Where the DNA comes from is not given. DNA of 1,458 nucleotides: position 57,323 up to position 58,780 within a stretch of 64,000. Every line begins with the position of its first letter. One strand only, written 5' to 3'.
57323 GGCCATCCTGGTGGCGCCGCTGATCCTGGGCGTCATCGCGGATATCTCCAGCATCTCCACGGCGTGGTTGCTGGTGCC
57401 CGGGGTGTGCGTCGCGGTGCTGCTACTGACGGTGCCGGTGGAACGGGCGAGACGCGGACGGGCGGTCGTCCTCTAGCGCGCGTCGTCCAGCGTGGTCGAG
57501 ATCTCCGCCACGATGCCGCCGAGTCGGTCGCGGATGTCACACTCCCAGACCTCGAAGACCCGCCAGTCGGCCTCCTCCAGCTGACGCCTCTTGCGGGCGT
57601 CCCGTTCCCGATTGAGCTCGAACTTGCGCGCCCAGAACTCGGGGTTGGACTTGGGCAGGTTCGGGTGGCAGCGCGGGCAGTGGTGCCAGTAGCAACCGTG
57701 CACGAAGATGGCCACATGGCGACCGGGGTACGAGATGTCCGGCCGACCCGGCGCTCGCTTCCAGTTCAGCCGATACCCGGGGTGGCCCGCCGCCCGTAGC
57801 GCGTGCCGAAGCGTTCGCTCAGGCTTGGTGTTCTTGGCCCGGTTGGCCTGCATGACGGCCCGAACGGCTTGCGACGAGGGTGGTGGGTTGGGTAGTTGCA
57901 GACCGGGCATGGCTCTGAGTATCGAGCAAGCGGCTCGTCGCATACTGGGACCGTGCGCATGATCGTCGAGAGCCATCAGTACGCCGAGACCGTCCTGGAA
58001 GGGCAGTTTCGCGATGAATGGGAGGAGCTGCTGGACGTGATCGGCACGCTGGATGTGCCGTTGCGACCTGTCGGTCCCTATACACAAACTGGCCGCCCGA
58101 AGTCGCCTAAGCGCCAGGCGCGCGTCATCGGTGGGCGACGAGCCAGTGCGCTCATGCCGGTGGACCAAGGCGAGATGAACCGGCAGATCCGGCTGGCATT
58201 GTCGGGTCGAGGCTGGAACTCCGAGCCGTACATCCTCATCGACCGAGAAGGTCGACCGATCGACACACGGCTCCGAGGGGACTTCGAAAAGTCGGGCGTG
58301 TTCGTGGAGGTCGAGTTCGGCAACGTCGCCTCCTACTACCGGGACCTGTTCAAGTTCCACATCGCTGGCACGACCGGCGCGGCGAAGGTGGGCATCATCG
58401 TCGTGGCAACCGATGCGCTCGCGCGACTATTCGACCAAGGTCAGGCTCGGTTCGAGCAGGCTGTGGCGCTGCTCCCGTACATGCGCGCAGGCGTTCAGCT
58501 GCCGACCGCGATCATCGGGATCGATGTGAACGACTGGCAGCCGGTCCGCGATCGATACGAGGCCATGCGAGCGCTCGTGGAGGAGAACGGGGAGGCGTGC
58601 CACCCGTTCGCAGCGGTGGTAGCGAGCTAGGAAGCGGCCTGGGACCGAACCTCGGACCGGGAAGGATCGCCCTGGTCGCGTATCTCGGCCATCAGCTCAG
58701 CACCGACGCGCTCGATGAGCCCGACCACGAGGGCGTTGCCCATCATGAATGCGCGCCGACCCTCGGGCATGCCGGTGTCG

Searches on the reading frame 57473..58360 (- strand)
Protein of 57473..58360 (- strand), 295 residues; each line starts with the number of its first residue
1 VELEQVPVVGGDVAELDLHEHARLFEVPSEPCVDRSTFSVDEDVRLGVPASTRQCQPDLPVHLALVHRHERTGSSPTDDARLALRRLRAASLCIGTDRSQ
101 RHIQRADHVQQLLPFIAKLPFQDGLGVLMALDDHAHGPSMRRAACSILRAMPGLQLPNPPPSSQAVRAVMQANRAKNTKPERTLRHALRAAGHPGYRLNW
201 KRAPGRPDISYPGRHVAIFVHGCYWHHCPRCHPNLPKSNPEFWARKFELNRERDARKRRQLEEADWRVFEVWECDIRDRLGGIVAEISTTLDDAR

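Call 4: search_protein_families(library=pfam, proteins=[window:57473-58360:-], max_evalue=0.01)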
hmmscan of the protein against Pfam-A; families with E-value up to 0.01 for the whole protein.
window:57473-58360:- (295 aa): 1 family
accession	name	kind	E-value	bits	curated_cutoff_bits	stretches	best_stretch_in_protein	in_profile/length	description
PF03852.21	Vsr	-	1.2e-19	70.4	27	1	167-227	10-69/74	DNA mismatch endonuclease Vsr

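Call 5: search_protein_families(library=padloc, proteins=[window:57473-58360:-], max_evalue=0.01)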
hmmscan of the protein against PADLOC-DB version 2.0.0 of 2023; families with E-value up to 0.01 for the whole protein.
window:57473-58360:- (295 aa): 1 family
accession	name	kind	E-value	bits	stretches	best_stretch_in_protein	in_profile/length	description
PDLC03397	Vsr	-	4.4e-19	67.1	1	169-279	13-122/156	Type II nicking endonuclease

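Call 7: search_protein_families(library=ncbifam, proteins=[window:57473-58360:-], max_evalue=0.01)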
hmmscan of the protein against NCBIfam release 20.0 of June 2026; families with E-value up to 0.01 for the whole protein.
window:57473-58360:- (295 aa): 1 family
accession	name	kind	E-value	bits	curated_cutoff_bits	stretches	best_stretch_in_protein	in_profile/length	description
TIGR00632.1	vsr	subfamily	3.6e-33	114.4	97.85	1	167-275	11-119/119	DNA mismatch endonuclease Vsr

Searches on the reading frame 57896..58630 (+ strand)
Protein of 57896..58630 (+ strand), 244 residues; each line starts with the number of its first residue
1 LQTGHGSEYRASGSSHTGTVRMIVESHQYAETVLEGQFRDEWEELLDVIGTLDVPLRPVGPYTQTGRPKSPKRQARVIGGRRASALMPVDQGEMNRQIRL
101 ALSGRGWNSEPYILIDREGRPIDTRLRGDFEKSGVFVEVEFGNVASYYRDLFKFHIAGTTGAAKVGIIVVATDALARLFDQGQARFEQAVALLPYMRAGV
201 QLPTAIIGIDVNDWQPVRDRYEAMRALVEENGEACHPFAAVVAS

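Call 4: search_protein_families(library=pfam, proteins=[window:57896-58630:+], max_evalue=0.01)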
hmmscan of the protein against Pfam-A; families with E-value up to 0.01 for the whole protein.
window:57896-58630:+ (244 aa): 1 family
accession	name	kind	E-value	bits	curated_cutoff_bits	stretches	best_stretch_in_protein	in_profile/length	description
PF09195.17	Endonuc-BglII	-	2.4e-13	50.6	26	1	96-210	43-163/163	Restriction endonuclease BglII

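Call 5: search_protein_families(library=padloc, proteins=[window:57896-58630:+], max_evalue=0.01)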
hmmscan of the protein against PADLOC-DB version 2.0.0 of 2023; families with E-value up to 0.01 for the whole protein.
window:57896-58630:+ (244 aa): 1 family
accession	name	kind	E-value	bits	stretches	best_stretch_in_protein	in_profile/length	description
PDLC03435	REase_II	-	0.00024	18.9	1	107-187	72-154/200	Type II restriction enzyme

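Call 7: search_protein_families(library=ncbifam, proteins=[window:57896-58630:+], max_evalue=0.01)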
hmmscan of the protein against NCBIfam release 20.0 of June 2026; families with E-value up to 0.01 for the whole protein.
window:57896-58630:+ (244 aa): 0 families
